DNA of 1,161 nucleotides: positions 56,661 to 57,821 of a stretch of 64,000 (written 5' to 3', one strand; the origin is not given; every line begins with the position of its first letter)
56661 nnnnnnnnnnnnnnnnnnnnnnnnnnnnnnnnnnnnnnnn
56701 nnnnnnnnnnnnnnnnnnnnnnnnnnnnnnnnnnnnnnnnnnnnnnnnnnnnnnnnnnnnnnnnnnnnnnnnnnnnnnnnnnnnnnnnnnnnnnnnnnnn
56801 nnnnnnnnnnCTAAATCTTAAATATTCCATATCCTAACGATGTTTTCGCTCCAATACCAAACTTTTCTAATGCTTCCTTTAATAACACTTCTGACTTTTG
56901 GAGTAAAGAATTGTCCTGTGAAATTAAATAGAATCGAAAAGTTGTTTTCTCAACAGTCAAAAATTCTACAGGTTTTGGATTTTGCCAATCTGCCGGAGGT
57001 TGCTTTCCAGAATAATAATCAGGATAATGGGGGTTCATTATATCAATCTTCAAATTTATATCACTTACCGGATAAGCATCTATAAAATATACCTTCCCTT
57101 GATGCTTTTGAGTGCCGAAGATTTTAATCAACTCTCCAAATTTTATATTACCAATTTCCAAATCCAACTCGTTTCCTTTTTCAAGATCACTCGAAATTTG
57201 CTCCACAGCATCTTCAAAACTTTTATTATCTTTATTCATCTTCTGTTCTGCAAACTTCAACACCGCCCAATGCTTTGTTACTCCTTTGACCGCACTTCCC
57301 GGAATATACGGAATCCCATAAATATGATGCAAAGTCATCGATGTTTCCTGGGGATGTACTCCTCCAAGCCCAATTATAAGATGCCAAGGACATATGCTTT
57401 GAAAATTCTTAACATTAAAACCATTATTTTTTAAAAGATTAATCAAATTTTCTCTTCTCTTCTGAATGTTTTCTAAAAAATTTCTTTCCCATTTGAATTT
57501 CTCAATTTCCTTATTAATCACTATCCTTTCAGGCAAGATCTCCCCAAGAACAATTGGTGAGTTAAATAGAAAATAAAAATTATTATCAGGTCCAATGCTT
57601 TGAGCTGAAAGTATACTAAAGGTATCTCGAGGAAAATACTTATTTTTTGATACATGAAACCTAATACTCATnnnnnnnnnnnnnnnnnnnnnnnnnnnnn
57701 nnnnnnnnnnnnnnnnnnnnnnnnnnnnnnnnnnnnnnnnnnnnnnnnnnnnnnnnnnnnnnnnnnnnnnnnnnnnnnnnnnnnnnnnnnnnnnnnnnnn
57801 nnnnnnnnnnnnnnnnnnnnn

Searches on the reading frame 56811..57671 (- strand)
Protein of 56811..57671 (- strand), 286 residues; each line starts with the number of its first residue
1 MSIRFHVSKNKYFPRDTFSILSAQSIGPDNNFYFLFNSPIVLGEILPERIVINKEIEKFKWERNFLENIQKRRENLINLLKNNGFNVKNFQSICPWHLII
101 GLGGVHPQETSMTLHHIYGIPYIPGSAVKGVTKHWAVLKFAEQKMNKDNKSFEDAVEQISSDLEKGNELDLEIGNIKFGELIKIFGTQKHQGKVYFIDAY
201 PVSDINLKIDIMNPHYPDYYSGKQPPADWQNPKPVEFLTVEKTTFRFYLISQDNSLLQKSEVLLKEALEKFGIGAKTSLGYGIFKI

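Call 15: find_encoding_contigs(protein=window:56811-57671:-, flank=10000, max_places=10)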
Protein window:56811-57671:- (286 aa): 4 contigs read that carry it; 3 places shown.
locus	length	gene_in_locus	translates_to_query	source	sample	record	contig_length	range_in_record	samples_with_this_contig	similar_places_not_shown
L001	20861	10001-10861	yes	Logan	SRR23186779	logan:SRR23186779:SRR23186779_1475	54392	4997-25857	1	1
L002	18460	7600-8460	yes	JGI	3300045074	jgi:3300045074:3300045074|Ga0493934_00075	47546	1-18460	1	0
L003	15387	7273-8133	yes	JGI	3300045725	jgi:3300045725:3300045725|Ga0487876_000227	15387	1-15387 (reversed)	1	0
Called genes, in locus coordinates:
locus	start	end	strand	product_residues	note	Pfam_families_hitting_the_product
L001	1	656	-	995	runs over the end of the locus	PF17757:UvrB_inter, PF02559:CarD_TRCF_RID, PF00270:DEAD, PF00271:Helicase_C, PF03461:TRCF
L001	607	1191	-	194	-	PF01195:Pept_tRNA_hydro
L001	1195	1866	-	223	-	PF01386:Ribosomal_L25p, PF14693:Ribosomal_TL5_C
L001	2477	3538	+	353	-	PF03787:RAMPs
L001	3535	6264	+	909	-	PF12469:Cmr2_N, PF22335:Cas10-Cmr2_palm2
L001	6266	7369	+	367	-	PF09700:Cas_Cmr3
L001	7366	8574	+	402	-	PF09651:Cas_APE2256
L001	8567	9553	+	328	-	PF03787:RAMPs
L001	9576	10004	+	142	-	PF09701:Cas_Cmr5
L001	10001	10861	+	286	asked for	PF03787:RAMPs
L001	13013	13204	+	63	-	-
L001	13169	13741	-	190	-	PF00174:Oxidored_molyb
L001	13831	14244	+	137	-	PF18920:DUF5671 (faint)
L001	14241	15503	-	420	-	PF05958:tRNA_U5-meth_tr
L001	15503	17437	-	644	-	PF01209:Ubie_methyltran, PF13489:Methyltransf_23, PF08241:Methyltransf_11, PF08242:Methyltransf_12 (weak), PF13649:Methyltransf_25, PF13847:Methyltransf_31, PF07478:Dala_Dala_lig_C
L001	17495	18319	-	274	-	PF02517:Rce1-like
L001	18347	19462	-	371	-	PF01702:TGT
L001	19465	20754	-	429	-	PF00005:ABC_tran, PF13304:AAA_21 (faint), PF09821:AAA_assoc_C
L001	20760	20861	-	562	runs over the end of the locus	PF00528:BPD_transp_1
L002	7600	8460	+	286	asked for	PF03787:RAMPs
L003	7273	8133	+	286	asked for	PF03787:RAMPs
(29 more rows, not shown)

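Call 19: find_homologous_proteins(query=window:56811-57671:-)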
Query window:56811-57671:- (286 aa): 1283 proteins with E <= 0.001 among 1975 candidates; the best 120 are listed.
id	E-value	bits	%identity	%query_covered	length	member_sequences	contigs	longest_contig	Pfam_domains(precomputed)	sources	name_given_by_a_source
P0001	3.6e-191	651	100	100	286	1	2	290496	PF03787.21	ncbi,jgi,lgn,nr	ncbi:MAG: type III-B CRISPR module RAMP protein Cmr6 [Caldisericia bacterium]|jgi:CRISPR-associated 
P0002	2.5e-116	406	62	100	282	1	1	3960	PF03787.21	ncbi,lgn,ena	-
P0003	6.1e-115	401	62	100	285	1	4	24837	PF03787.21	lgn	-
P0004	3.6e-113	396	63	100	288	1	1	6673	PF03787.21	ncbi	ncbi:MAG: type III-B CRISPR module RAMP protein Cmr6 [Candidatus Hydrothermales bacterium]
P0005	3.7e-113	395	62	99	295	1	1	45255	PF03787.21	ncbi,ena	-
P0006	9.1e-113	394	63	99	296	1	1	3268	PF03787.21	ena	-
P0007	5.1e-112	392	59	100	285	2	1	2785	PF03787.21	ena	-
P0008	6.1e-112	391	59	100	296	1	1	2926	PF03787.21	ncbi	-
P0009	1.6e-110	387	58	100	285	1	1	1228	PF03787.21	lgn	-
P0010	3.0e-110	386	58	100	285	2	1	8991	PF03787.21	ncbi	ncbi:MAG: type III-B CRISPR module RAMP protein Cmr6 [candidate division WOR-3 bacterium]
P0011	1.4e-109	384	60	97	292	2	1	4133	PF03787.21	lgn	-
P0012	2.8e-109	383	58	100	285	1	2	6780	PF03787.21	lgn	-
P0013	5.1e-108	379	57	100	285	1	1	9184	PF03787.21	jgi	-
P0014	4.2e-107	376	61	97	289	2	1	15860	PF03787.21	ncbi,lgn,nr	ncbi:MAG: type III-B CRISPR module RAMP protein Cmr6 [Thermodesulfovibrio sp.]|nr:type III-B CRISPR 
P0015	8.2e-107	375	59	100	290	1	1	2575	PF03787.21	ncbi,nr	ncbi:MAG: type III-B CRISPR module RAMP protein Cmr6 [Thermodesulfovibrionales bacterium]|nr:type II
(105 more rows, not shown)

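Call 23: find_encoding_contigs(protein=P0003, flank=10000, max_places=3)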
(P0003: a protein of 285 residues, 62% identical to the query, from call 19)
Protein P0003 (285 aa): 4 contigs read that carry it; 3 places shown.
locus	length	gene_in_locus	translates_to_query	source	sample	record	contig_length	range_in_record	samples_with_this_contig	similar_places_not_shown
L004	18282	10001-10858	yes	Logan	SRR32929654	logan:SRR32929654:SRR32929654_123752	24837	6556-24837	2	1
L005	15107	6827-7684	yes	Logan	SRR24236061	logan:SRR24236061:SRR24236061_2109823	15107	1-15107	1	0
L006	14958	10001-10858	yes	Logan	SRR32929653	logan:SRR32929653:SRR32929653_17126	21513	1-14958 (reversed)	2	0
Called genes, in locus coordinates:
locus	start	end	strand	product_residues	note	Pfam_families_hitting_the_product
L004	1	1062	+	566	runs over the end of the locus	PF04851:ResIII (faint), PF00270:DEAD, PF00271:Helicase_C (weak), PF22590:Cas3-like_C_2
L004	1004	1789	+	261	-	-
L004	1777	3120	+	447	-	PF03787:RAMPs, PF01909:NTP_transf_2, PF18765:Polbeta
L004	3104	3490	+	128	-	PF01934:HepT-like, PF08780:NTase_sub_bind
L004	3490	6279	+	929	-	PF12469:Cmr2_N, PF22335:Cas10-Cmr2_palm2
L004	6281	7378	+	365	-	PF09700:Cas_Cmr3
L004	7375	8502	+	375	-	PF09651:Cas_APE2256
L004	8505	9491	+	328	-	PF03787:RAMPs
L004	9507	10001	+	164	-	PF09701:Cas_Cmr5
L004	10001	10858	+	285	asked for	PF03787:RAMPs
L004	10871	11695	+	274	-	PF09651:Cas_APE2256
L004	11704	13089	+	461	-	PF09703:Cas_Csa4 (faint)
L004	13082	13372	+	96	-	PF01909:NTP_transf_2, PF18765:Polbeta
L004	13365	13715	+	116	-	PF01934:HepT-like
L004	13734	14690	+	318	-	PF01905:DevR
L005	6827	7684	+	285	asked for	PF03787:RAMPs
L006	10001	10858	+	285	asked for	PF03787:RAMPs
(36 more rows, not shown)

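Call 24: find_encoding_contigs(protein=P0005, flank=10000, max_places=3)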
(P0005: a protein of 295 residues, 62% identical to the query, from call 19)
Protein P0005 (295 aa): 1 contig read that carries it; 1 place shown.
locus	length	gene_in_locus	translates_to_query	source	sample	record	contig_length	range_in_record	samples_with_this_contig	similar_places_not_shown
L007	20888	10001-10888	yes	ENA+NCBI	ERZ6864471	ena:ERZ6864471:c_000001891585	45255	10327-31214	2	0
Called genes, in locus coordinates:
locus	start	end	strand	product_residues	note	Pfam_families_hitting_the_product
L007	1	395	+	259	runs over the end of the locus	PF10411:DsbC_N, PF13098:Thioredoxin_2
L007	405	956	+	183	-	PF01871:AMMECR1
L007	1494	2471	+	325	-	PF27225:AF_1859_N, PF10040:CRISPR_Cas6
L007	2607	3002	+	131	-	PF03787:RAMPs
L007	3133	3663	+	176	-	-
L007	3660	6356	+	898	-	PF12469:Cmr2_N, PF22335:Cas10-Cmr2_palm2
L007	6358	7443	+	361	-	PF09700:Cas_Cmr3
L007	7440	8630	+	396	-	PF09651:Cas_APE2256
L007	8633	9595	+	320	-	PF03787:RAMPs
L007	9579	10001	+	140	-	PF09701:Cas_Cmr5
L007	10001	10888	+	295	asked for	PF03787:RAMPs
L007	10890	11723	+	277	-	PF09651:Cas_APE2256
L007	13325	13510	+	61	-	-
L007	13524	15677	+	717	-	PF02463:SMC_N (weak), PF13476:AAA_23, PF02463:SMC_N (weak), PF13166:AAA_13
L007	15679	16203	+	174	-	-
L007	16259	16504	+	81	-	PF03843:Slp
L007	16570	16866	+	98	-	PF00226:DnaJ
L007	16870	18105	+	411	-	PF00696:AA_kinase, PF22468:ACT_9, PF01842:ACT, PF13840:ACT_7, PF22468:ACT_9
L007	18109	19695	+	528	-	PF00682:HMGL-like, PF22617:HCS_D2, PF08502:LeuA_dimer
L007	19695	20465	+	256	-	PF01656:CbiA, PF02374:ArsA_ATPase (faint), PF13614:AAA_31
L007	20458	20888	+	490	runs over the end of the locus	PF01406:tRNA-synt_1e, PF09334:tRNA-synt_1g, PF00133:tRNA-synt_1 (weak), PF09334:tRNA-synt_1g (weak), PF09190:DALR_2 (weak), PF23493:CysS_C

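Call 64: search_protein_families(library=ncbifam, max_evalue=0.00001, proteins=[L001:2477-3538:+, L001:3535-6264:+, L001:6266-7369:+, L001:7366-8574:+, L001:8567-9553:+, L001:9576-10004:+, L001:10001-10861:+])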
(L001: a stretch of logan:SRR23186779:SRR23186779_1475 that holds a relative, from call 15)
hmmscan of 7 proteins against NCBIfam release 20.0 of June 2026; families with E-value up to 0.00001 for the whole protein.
L001:2477-3538:+ (353 aa): 1 family
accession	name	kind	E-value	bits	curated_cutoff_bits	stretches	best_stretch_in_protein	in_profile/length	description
TIGR01894.1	cas_TM1795_cmr1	hypoth_equivalog_domain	2.4e-18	66.9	28.65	1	7-165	1-166/167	type III-B CRISPR module RAMP protein Cmr1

L001:3535-6264:+ (909 aa): 1 family
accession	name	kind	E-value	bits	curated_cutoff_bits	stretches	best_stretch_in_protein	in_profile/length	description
TIGR02577.1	cas_TM1794_Cmr2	equivalog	1.8e-81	274.5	79.4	1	176-758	2-509/510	type III-B CRISPR-associated protein Cas10/Cmr2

L001:6266-7369:+ (367 aa): 1 family
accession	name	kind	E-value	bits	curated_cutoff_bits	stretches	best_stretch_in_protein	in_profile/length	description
TIGR01888.1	cas_cmr3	equivalog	1.8e-42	145.7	100.4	1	3-365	1-345/346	type III-B CRISPR module-associated protein Cmr3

L001:7366-8574:+ (402 aa): 1 family
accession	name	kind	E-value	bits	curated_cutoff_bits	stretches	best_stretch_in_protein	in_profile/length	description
TIGR02619.1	TIGR02619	domain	8.7e-13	48.4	37.45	1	66-202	9-149/149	putative CRISPR-associated protein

L001:8567-9553:+ (328 aa): 1 family
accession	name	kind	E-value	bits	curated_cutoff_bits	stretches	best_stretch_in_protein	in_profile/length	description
TIGR02580.1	cas_RAMP_Cmr4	equivalog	1.3e-73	248.3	87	1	8-324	3-283/283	type III-B CRISPR module RAMP protein Cmr4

L001:9576-10004:+ (142 aa): 1 family
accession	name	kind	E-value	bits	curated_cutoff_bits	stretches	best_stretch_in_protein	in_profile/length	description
TIGR01881.1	cas_Cmr5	equivalog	1.1e-27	97.1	27.9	1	10-137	3-143/143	type III-B CRISPR module-associated protein Cmr5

L001:10001-10861:+ (286 aa): 1 family
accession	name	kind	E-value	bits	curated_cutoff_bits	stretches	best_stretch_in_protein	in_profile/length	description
TIGR01898.1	cas_TM1791_cmr6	equivalog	7.7e-58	195.9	51.1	1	97-285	8-195/195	type III-B CRISPR module RAMP protein Cmr6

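Call 67: find_encoding_contigs(protein=P0004, flank=10000, max_places=2)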
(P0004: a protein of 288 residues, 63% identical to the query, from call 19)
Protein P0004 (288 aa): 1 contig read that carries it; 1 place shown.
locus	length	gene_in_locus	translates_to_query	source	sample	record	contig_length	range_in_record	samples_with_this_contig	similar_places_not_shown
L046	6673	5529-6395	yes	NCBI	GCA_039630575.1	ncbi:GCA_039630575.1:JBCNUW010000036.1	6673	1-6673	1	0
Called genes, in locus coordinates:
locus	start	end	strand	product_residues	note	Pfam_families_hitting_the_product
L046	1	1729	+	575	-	PF22335:Cas10-Cmr2_palm2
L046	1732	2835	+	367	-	PF09700:Cas_Cmr3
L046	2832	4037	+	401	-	PF09651:Cas_APE2256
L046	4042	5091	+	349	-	PF03787:RAMPs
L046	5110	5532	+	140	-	PF09701:Cas_Cmr5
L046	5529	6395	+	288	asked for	PF03787:RAMPs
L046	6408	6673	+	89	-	?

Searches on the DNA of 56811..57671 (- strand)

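Call 75: search_rna_families(source=L001, start=1700, end=2700, threshold=evalue, max_evalue=5)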
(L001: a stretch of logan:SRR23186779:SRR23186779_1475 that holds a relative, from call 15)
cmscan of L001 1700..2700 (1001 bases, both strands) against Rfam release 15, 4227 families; matches with E-value up to 5: 5.
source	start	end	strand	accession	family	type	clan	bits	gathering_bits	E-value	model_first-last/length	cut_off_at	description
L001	2448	2518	-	RF00281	SNORD47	Gene; snRNA; snoRNA; CD-box;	-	22.3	50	0.2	1-77/77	no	Small nucleolar RNA SNORD47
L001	2587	2657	-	RF02706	TeloSII_ncR30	Gene; sRNA;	-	16.6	86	0.33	1-226/226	no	TeloSII non coding RNA 30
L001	2314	2368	+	RF01526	ceN106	Gene; snRNA; snoRNA; CD-box;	-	16.5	60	2.6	1-77/77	no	C. elegans snoRNA ceN106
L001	1794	1821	-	RF00522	PreQ1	Cis-reg; riboswitch;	-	15.9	39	2.6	1-45/45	no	PreQ1 (pre queuosine) riboswitch aptamer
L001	2542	2636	-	RF01956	NEAT1_2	Gene; lncRNA;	-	13.3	60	4.8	1-116/116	no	Nuclear enriched abundant transcript 1 conserved region 2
